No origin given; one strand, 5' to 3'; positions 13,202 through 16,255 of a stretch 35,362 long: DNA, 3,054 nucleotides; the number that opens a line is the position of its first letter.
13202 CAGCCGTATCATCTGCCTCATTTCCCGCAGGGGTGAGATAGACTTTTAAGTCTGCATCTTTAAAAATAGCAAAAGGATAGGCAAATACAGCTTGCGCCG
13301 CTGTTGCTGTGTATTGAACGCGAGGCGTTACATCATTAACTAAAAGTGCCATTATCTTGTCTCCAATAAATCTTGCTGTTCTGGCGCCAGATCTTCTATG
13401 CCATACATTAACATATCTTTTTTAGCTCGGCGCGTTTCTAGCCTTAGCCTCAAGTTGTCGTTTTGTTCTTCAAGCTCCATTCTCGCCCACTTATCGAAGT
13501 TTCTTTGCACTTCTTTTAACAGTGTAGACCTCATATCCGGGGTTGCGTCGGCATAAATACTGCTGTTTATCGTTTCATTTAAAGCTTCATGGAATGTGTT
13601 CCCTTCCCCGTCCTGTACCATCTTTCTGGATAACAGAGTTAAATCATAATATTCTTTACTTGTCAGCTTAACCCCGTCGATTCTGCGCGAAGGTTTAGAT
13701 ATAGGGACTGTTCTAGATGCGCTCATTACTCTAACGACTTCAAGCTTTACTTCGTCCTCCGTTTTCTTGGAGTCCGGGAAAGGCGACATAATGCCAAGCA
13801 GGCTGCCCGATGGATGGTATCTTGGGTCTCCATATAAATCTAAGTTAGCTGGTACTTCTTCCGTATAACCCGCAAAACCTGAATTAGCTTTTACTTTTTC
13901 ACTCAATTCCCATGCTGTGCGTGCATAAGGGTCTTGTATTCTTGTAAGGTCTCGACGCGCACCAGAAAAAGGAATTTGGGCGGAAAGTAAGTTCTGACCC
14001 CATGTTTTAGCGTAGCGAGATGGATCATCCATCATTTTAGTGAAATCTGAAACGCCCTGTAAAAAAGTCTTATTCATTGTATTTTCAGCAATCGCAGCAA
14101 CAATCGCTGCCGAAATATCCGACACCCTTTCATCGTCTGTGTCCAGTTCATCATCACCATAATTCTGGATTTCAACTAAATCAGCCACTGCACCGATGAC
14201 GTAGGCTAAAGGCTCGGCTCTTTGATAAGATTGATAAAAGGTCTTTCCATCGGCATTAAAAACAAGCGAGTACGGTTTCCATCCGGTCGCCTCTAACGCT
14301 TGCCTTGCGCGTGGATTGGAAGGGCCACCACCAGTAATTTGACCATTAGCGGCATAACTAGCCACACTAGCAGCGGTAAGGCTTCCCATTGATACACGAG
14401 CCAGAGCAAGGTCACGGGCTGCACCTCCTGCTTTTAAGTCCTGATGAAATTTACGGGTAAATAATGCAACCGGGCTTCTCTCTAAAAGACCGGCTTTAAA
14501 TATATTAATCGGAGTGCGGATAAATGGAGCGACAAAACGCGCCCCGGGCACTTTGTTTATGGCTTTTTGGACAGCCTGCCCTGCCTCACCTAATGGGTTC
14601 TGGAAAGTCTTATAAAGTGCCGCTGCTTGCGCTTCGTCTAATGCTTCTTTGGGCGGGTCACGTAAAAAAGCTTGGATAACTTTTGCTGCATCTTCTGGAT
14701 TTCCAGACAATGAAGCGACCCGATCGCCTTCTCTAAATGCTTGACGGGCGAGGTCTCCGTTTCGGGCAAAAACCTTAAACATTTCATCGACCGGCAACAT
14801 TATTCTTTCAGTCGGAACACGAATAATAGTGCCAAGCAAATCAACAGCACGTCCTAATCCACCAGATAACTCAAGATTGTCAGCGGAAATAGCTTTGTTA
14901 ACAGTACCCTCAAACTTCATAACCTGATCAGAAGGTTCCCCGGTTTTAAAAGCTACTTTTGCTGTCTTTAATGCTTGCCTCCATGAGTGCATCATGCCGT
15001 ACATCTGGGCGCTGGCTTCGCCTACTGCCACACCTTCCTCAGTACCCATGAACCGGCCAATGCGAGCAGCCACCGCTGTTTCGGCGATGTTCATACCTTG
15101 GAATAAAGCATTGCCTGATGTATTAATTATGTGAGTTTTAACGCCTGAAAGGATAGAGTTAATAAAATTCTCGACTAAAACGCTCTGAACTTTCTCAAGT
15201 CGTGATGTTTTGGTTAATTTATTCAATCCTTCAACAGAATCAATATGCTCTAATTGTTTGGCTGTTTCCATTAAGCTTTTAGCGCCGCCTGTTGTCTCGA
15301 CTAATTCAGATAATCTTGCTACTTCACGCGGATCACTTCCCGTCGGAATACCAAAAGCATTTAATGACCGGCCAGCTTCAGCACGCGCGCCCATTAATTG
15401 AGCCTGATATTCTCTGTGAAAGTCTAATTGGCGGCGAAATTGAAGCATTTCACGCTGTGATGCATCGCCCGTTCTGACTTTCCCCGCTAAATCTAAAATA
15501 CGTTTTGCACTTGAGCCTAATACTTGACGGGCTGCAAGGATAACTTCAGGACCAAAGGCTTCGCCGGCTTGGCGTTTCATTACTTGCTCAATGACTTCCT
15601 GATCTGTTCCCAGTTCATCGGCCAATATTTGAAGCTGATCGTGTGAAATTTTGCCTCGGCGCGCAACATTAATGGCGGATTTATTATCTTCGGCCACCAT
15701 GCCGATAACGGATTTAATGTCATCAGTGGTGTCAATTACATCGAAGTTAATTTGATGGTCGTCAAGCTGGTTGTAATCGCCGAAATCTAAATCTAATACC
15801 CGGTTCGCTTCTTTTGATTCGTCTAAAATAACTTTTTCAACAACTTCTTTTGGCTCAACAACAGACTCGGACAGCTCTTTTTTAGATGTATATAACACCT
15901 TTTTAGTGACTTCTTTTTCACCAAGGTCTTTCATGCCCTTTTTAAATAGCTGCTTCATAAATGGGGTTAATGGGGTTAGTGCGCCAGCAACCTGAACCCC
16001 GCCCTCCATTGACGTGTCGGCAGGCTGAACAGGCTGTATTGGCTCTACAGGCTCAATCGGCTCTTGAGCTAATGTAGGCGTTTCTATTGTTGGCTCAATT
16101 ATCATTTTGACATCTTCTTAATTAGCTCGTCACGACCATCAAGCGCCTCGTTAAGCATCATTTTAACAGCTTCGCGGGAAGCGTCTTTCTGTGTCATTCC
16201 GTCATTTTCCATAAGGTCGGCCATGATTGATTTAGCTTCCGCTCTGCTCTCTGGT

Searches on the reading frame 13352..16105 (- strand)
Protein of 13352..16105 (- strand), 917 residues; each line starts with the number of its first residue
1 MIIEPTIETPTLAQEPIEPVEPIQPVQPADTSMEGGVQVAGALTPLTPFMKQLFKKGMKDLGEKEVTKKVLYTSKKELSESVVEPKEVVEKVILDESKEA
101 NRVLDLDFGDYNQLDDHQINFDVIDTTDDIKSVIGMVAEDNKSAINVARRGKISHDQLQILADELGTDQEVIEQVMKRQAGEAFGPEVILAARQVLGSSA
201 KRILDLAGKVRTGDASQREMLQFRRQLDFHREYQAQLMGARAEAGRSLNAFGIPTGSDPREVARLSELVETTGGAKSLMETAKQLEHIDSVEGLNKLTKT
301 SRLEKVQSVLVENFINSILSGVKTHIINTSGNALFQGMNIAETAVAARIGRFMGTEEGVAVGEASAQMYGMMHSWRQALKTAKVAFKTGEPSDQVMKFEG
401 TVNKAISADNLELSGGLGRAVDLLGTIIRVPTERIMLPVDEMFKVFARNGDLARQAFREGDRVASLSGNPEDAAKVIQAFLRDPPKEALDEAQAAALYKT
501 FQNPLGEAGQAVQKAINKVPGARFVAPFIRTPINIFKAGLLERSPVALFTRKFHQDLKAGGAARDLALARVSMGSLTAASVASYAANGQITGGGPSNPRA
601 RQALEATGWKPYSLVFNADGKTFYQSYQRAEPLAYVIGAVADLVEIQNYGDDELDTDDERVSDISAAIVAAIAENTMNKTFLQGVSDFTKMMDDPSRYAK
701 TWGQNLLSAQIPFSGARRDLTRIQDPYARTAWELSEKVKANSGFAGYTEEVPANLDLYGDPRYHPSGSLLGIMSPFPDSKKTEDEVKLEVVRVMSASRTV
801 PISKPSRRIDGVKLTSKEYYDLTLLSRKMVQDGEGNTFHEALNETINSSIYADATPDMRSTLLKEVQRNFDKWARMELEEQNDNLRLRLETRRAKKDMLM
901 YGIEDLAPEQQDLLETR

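Call 58: search_protein_families(library=phrogs, max_evalue=0.001, proteins=[window:13352-16105:-])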
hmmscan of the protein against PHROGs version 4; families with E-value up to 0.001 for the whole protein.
window:13352-16105:- (917 aa): 1 family
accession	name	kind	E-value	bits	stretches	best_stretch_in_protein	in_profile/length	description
phrog_6651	-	head and packaging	1e-40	140.6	2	500-902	933-1359/1375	internal virion protein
